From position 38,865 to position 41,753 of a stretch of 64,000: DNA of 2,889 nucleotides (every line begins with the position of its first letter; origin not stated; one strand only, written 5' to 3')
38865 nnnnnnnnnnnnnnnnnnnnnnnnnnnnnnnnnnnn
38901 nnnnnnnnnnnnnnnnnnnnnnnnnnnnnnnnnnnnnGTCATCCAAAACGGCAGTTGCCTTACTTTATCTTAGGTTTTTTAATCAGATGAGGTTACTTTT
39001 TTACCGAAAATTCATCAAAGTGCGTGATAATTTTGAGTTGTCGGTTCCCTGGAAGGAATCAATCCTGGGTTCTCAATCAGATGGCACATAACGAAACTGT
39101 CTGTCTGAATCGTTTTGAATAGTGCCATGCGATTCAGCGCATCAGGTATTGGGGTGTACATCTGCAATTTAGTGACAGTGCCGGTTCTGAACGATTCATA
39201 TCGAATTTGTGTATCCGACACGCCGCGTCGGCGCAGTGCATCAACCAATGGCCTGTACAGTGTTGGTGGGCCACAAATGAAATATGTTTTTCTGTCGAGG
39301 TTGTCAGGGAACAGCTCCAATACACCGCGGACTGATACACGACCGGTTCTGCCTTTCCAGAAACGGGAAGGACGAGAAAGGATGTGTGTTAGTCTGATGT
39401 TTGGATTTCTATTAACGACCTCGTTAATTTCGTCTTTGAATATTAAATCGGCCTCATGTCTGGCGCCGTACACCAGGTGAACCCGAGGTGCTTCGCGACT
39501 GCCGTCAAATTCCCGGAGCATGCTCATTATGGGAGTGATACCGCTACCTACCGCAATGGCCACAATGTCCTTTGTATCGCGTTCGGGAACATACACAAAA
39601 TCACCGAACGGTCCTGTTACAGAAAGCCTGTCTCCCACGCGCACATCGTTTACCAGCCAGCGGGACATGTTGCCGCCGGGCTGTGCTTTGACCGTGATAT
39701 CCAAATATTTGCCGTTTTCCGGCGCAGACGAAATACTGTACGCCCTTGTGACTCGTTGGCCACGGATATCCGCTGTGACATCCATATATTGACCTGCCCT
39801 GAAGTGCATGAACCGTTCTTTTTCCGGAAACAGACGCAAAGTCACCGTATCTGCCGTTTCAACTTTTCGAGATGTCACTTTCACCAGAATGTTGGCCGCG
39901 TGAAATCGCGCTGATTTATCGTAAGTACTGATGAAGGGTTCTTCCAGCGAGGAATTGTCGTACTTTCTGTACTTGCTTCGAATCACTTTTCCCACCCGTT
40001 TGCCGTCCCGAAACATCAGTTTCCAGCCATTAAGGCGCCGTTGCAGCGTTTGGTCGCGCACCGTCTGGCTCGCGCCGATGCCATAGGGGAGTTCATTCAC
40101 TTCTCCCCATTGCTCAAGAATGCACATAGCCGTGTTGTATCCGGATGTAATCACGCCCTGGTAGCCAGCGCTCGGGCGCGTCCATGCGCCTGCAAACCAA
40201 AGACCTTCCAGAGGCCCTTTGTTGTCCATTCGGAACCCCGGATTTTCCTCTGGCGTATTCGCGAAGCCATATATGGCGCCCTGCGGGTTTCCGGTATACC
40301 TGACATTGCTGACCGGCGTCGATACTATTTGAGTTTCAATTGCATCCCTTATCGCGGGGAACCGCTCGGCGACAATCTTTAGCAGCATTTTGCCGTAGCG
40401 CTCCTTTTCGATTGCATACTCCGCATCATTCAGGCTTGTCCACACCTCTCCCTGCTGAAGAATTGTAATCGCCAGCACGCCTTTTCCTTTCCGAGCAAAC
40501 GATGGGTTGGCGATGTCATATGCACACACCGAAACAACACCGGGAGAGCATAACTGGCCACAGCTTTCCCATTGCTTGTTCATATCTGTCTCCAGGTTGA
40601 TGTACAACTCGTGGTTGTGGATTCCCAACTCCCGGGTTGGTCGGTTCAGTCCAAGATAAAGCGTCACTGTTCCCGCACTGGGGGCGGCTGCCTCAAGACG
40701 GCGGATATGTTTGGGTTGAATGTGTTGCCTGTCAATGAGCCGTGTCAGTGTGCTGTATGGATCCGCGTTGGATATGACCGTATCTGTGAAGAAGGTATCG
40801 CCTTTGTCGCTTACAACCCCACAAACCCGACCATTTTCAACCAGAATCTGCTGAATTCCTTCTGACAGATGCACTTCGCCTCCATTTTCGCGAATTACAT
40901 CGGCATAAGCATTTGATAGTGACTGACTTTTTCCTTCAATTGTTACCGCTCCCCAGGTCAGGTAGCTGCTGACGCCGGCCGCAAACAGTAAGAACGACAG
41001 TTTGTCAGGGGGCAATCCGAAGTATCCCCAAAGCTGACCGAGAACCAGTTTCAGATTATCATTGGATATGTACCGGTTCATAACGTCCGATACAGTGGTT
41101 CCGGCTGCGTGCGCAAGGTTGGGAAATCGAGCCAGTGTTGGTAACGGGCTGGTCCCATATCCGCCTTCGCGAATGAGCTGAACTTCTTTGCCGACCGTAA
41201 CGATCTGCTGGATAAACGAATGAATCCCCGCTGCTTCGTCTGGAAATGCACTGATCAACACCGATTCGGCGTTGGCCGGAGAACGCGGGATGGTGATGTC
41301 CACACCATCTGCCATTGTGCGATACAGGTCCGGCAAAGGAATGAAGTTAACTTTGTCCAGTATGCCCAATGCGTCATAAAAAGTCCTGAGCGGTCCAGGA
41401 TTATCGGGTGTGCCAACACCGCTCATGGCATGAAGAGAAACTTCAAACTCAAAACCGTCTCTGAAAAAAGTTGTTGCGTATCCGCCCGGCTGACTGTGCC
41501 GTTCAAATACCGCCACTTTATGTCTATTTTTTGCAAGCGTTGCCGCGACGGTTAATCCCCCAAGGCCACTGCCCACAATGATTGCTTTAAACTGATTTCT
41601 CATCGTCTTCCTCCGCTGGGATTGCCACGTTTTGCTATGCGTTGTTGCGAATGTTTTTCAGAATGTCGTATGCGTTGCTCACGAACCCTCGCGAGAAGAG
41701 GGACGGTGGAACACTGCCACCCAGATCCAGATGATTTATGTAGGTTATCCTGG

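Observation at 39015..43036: ECF-sigma-led minus-strand gene string with a CrtI-like/FNR-like fusion flavoenzyme and a secreted START lipid-binding protein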

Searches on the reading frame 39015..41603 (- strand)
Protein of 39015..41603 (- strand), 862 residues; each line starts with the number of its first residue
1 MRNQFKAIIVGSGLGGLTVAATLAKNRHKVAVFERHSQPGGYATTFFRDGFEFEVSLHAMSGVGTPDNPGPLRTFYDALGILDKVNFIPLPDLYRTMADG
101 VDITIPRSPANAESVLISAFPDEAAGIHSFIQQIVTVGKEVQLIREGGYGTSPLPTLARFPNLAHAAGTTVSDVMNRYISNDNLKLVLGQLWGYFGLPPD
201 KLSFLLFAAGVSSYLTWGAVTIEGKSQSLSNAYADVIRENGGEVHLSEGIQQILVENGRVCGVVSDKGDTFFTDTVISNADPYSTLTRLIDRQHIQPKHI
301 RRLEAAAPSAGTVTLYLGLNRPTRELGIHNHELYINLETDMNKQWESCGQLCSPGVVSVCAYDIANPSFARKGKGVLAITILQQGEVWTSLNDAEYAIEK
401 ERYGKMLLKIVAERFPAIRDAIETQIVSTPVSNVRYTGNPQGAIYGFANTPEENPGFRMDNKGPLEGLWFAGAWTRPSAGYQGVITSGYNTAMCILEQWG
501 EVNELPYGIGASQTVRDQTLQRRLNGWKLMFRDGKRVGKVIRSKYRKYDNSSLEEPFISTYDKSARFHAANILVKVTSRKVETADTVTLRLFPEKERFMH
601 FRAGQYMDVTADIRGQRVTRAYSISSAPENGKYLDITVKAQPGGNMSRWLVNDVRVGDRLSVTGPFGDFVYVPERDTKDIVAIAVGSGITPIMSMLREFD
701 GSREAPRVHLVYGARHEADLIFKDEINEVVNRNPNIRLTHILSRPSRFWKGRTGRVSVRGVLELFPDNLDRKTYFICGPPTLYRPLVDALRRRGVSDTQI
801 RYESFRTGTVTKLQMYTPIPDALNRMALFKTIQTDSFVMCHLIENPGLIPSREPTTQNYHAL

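Call 7: search_protein_families(library=pfam, proteins=[window:39015-41603:-], max_evalue=0.01)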
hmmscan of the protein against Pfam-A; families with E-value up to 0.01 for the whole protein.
window:39015-41603:- (862 aa): 12 families
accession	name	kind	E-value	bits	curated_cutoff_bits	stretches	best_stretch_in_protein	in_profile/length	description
PF00175.26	NAD_binding_1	-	7.4e-18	65.6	22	1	683-783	2-104/109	Oxidoreductase NAD-binding domain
PF01593.30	Amino_oxidase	-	1e-17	65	19.8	1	14-496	1-443/443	Flavin containing amine oxidoreductase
PF00970.30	FAD_binding_6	-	2.3e-17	63.6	21.1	1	575-671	3-99/99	Oxidoreductase FAD-binding domain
PF13450.12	NAD_binding_8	-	3.2e-15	56.6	21.9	1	9-77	1-66/68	NAD(P)-binding Rossmann-like domain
PF01266.30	DAO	-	1.1e-09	38.7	27.9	1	7-44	2-38/353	FAD dependent oxidoreductase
PF00890.30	FAD_binding_2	-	3.1e-06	27.1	20.4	1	7-51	2-44/414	FAD binding domain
PF07992.20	Pyr_redox_2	-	7.5e-05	22.7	26.1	1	6-35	2-31/291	Pyridine nucleotide-disulphide oxidoreductase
PF00070.33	Pyr_redox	-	0.00025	21.9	22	0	6-40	1-35/82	Pyridine nucleotide-disulphide oxidoreductase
PF01946.23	Thi4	-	0.00029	20.6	26.2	1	7-42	20-56/235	Thi4 family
PF03486.20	HI0933_like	-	0.0012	18.8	50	0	6-40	2-36/244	HI0933-like protein Rossmann domain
PF08030.17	NAD_binding_6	-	0.0045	17.5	22.2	0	679-739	3-71/156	Ferric reductase NAD binding domain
PF12831.13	FAD_oxidored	-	0.0055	16.5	27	0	8-45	3-40/416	FAD dependent oxidoreductase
